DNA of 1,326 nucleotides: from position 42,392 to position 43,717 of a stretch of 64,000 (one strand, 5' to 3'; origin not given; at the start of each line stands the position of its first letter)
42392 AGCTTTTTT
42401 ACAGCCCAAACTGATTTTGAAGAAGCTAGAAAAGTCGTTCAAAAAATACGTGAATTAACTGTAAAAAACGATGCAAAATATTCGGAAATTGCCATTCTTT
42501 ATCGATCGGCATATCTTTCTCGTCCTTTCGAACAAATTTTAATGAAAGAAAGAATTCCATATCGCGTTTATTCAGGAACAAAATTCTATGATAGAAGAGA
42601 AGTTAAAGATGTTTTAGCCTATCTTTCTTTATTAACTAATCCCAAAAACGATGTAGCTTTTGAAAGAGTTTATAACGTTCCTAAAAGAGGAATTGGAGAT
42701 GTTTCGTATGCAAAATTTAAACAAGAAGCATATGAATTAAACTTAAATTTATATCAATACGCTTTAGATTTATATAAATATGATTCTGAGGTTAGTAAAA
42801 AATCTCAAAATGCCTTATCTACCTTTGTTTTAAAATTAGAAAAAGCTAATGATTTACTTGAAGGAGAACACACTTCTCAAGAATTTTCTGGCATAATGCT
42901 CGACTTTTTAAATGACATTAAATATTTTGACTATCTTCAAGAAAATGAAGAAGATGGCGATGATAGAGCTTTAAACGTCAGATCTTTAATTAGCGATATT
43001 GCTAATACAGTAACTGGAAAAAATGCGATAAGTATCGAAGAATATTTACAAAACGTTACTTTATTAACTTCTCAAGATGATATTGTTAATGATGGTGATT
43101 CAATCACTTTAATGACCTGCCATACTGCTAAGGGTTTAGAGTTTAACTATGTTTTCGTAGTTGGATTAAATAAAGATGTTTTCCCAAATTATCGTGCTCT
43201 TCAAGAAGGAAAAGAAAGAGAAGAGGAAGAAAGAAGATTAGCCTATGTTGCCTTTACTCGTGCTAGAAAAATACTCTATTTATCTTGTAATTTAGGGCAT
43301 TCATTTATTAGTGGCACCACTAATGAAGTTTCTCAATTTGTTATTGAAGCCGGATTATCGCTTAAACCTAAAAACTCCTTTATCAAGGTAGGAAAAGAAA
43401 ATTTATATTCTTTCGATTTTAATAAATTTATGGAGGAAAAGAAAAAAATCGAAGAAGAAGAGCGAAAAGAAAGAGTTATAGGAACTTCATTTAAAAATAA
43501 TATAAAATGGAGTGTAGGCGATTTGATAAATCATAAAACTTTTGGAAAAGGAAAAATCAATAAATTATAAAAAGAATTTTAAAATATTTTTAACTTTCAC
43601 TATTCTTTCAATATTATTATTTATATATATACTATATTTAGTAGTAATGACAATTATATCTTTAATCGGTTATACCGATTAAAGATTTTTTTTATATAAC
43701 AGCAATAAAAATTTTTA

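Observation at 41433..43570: Second, frameshifted pcrA paralog 7 kb upstream of the intact pcrA-ligA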

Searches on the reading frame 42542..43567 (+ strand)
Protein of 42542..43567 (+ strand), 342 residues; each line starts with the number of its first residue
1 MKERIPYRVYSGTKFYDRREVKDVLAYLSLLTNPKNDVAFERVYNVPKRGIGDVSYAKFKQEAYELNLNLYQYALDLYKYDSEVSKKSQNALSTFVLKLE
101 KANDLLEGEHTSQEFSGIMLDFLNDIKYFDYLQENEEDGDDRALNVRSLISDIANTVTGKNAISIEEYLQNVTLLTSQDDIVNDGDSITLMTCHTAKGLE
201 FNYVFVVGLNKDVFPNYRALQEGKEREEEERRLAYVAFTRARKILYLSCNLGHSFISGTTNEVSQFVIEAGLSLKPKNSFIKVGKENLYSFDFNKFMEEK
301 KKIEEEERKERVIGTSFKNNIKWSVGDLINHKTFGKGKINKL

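Call 35: list_cluster_members(proteins=[P0001, window:42542-43567:+, window:41433-42035:+])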
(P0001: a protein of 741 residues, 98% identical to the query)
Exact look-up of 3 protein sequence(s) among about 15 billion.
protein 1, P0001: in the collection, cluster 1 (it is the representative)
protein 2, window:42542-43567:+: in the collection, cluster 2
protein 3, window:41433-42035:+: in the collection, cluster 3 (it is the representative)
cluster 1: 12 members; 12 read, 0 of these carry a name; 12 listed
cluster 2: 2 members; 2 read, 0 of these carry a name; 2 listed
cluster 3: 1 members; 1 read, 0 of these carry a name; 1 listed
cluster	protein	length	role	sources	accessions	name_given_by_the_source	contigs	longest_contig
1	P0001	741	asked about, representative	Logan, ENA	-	-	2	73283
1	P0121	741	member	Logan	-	-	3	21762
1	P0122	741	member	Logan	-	-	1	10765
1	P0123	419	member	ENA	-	-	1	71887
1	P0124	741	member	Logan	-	-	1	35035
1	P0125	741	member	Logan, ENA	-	-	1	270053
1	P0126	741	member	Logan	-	-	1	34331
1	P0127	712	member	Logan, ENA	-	-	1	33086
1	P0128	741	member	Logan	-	-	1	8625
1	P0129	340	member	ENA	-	-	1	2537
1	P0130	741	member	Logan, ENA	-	-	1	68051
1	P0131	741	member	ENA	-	-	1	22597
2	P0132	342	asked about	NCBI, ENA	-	-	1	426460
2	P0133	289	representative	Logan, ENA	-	-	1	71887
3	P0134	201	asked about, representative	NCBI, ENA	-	-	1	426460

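Call 37: find_encoding_contigs(protein=P0127, flank=10000, max_places=10)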
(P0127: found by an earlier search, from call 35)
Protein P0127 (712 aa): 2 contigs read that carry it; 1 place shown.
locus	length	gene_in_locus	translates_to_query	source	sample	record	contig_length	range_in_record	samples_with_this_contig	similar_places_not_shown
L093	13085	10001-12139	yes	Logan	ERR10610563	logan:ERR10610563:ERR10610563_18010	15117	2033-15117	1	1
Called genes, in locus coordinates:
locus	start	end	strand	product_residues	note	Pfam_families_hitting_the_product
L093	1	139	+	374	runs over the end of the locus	PF07155:ECF-ribofla_trS, PF09515:Thia_YuaJ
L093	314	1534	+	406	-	-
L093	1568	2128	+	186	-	PF04167:DUF402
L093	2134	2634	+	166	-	PF02367:TsaE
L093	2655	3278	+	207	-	PF00814:TsaD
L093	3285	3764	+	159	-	PF13673:Acetyltransf_10, PF00583:Acetyltransf_1, PF13508:Acetyltransf_7, PF08445:FR47 (faint)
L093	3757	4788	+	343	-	PF00814:TsaD, PF22521:HypF_C_2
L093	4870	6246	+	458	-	PF01336:tRNA_anti-codon, PF00152:tRNA-synt_2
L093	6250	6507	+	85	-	-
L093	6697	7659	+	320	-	-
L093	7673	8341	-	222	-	-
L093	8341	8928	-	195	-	-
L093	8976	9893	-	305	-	-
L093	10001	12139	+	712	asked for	PF00580:UvrD-helicase, PF13245:AAA_19, PF13604:AAA_30 (faint), PF13361:UvrD_C, PF13538:UvrD_C_2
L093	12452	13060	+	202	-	-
